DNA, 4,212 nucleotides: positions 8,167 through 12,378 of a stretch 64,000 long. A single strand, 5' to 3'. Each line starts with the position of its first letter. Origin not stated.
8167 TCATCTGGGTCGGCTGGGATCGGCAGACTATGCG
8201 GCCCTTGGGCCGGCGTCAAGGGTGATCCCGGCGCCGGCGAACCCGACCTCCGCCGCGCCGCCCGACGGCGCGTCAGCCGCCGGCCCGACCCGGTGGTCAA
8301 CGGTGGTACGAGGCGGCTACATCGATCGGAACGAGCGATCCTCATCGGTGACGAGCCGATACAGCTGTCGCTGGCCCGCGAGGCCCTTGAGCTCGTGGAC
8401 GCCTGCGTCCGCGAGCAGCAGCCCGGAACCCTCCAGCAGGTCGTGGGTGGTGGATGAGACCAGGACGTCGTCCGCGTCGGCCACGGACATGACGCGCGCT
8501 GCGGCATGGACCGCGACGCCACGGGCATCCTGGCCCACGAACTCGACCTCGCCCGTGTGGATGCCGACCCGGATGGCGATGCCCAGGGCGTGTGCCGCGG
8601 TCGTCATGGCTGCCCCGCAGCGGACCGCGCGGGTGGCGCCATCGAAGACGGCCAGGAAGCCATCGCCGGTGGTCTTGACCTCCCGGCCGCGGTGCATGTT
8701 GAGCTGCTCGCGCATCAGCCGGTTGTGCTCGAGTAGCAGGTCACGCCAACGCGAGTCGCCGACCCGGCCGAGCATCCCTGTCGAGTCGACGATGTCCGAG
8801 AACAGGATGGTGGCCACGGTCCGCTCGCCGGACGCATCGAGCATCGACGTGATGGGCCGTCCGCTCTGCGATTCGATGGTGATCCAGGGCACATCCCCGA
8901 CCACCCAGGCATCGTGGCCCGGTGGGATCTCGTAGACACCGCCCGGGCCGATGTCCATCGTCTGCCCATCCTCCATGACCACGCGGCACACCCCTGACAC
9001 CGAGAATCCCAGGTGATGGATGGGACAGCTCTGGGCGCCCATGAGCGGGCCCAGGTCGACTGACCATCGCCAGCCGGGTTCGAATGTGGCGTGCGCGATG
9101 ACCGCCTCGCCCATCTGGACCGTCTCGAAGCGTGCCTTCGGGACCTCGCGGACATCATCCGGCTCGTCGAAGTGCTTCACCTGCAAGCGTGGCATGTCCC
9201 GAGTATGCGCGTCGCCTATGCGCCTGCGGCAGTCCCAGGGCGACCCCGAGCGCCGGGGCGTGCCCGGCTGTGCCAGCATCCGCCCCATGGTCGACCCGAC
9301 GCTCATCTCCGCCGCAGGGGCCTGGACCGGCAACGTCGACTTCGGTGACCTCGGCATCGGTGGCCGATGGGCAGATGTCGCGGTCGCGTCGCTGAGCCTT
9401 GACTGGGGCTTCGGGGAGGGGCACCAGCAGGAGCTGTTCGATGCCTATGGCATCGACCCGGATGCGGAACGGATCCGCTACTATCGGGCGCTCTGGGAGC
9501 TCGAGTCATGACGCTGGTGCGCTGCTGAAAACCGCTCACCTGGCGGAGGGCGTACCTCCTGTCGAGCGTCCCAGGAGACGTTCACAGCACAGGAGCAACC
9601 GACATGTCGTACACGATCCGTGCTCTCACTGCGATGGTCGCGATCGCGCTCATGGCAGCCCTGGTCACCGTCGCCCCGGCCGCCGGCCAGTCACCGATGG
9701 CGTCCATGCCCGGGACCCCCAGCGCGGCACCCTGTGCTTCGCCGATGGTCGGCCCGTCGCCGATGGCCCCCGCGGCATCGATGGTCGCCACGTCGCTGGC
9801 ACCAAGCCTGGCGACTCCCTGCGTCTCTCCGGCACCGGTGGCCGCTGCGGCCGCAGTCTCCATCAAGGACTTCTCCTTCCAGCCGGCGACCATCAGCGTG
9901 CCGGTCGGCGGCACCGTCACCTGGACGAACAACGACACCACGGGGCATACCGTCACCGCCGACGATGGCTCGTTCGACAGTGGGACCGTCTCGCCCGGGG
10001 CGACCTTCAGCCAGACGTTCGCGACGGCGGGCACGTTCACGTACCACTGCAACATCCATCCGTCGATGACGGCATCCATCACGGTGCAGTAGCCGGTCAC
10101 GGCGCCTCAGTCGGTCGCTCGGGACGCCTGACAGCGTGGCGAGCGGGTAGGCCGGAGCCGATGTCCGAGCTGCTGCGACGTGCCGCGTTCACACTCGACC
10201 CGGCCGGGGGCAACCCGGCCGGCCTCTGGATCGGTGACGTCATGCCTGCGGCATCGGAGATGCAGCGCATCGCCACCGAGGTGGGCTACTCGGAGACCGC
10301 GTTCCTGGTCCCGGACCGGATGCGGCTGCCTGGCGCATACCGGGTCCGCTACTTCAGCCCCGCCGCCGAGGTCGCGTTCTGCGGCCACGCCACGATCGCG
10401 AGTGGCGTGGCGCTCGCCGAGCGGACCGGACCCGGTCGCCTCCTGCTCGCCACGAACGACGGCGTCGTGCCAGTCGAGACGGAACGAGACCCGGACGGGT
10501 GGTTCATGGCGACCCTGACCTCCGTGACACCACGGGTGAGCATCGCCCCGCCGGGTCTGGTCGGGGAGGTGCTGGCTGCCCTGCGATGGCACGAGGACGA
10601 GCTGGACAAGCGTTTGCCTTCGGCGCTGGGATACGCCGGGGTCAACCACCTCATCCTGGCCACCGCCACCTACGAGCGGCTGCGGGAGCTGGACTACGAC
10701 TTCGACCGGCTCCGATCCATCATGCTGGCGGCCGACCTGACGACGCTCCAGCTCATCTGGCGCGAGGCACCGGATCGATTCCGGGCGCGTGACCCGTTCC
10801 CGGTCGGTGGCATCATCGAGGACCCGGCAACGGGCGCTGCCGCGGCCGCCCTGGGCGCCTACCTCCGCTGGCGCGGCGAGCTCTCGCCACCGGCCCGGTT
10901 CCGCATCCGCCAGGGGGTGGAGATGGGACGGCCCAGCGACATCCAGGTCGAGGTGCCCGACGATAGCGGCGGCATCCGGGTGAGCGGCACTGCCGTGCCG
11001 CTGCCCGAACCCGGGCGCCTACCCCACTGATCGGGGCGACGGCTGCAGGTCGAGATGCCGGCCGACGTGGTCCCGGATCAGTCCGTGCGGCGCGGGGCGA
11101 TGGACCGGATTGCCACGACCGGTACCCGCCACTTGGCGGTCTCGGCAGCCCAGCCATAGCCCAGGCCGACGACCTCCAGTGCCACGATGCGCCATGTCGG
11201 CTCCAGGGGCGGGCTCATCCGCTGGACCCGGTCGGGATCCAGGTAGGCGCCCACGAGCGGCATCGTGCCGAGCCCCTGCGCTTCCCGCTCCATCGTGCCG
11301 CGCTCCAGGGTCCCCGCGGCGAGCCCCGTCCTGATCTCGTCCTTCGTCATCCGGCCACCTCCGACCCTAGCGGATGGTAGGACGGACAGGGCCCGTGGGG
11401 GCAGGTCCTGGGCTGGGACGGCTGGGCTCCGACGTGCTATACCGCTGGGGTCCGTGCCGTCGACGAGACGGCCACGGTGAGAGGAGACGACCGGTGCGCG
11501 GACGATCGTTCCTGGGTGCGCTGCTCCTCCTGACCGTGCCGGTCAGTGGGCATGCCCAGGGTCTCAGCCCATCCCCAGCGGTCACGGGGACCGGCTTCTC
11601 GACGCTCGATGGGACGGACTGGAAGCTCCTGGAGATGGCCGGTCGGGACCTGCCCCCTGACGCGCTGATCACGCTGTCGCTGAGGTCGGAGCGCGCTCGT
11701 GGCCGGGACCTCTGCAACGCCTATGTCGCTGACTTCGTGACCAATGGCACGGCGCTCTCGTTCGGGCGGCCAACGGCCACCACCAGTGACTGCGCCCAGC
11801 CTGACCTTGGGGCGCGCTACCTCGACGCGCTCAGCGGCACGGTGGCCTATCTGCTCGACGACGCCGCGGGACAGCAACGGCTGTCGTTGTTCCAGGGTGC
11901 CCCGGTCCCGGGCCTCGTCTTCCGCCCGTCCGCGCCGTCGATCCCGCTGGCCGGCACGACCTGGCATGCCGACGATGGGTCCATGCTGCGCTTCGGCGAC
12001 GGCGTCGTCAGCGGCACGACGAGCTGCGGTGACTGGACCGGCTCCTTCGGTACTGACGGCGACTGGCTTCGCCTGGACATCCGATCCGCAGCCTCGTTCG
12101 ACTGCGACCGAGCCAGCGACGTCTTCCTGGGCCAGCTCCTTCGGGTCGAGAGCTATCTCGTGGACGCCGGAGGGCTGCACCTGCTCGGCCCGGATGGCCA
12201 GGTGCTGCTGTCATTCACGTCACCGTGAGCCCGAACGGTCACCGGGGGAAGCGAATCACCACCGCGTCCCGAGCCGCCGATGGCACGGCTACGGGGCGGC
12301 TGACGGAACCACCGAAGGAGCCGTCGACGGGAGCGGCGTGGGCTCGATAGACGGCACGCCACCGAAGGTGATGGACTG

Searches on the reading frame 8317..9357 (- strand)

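Call 66: search_protein_families(library=pfam, proteins=[window:8317-9357:-], max_evalue=0.01)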
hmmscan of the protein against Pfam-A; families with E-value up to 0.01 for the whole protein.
window:8317-9357:- (346 aa): 2 families
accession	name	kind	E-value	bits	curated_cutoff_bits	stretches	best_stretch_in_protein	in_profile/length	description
PF00211.25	Guanylate_cyc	-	1.6e-16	60.9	21.9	1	182-334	9-180/183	Adenylate and Guanylate cyclase catalytic domain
PF05899.18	Cupin_3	-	0.0029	17.7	23.5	1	120-148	32-60/74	EutQ-like cupin domain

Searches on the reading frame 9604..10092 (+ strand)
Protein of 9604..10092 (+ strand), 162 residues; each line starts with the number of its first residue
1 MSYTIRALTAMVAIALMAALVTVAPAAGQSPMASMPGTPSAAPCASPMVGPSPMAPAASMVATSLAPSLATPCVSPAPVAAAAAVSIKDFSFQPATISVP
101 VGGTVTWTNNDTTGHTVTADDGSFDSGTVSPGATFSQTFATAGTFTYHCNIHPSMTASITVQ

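Call 66: search_protein_families(library=pfam, proteins=[window:9604-10092:+], max_evalue=0.01)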
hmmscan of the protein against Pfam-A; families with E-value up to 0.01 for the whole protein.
window:9604-10092:+ (162 aa): 2 families
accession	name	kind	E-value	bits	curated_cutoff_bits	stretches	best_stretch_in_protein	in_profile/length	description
PF00127.26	Copper-bind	-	3.5e-11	43.8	21.2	1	83-162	5-99/99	Copper binding proteins, plastocyanin/azurin family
PF13473.12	Cupredoxin_1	-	1.4e-10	41.5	27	1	80-161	20-104/104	Cupredoxin-like domain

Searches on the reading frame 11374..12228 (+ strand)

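Call 68: search_protein_families(library=pfam, proteins=[window:11374-12228:+], max_evalue=0.001)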
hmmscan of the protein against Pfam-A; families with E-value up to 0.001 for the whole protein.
window:11374-12228:+ (284 aa): 1 family
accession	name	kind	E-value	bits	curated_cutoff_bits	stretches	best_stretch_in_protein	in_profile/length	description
PF03724.22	META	-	1.2e-18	67.6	24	2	77-171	3-96/109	META domain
